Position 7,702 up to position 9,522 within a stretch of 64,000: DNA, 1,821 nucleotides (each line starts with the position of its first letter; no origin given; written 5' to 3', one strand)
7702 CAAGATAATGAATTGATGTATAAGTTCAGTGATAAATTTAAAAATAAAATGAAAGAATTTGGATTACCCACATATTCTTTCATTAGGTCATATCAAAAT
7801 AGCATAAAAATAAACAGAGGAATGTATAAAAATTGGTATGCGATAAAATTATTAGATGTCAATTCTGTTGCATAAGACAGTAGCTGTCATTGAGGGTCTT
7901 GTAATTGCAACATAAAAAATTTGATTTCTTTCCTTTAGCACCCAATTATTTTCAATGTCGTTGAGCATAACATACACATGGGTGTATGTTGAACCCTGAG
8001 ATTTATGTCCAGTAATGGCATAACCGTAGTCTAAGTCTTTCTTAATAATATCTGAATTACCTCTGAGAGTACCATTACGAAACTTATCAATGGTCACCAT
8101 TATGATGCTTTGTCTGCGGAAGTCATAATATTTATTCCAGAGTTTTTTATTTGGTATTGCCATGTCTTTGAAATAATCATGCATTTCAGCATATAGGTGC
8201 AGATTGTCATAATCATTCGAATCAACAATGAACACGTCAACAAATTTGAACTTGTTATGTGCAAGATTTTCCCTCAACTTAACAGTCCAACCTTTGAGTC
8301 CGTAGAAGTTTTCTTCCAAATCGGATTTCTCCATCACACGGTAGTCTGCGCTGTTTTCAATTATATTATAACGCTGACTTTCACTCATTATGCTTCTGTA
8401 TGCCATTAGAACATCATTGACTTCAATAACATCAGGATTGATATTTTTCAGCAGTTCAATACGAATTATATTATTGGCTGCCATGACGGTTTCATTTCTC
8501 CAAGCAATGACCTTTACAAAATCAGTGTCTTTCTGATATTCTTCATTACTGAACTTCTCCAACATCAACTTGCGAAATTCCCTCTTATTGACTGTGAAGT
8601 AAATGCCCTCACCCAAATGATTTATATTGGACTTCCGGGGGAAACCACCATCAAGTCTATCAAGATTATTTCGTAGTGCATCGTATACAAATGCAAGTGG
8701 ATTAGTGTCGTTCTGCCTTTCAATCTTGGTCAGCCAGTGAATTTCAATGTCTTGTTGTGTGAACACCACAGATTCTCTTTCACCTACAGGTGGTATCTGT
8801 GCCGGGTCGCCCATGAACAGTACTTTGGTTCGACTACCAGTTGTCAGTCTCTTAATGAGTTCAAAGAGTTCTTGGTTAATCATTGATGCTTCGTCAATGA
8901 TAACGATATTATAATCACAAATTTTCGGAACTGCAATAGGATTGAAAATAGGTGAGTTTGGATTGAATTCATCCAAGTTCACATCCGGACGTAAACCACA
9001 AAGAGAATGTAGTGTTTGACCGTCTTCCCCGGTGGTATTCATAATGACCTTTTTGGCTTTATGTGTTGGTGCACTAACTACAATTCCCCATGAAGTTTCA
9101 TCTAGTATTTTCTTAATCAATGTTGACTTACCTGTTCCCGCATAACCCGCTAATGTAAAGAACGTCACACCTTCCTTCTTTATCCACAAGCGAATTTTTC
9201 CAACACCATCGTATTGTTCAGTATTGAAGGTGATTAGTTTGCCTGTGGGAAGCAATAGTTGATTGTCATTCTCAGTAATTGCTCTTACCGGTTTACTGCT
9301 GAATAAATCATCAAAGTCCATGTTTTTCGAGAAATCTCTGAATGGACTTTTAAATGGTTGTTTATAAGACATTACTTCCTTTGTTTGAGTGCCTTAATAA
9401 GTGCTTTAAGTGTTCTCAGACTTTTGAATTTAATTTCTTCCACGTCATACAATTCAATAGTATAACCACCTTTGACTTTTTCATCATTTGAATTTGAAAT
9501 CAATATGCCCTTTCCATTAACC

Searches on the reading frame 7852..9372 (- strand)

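Call 8: search_protein_families(library=phrogs, proteins=[window:7852-9372:-], max_evalue=0.00001)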
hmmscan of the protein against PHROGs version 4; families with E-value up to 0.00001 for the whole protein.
window:7852-9372:- (506 aa): 3 families
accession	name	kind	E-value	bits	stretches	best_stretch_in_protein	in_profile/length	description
phrog_325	-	DNA, RNA and nucleotide metabolism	6.8e-86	290.4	1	47-496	469-863/986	Dda-like helicase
phrog_4412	-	DNA, RNA and nucleotide metabolism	6.5e-35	121.6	1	71-501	347-713/743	exonuclease V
phrog_25471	-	unknown function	1.1e-10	42.9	1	73-193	25-160/162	-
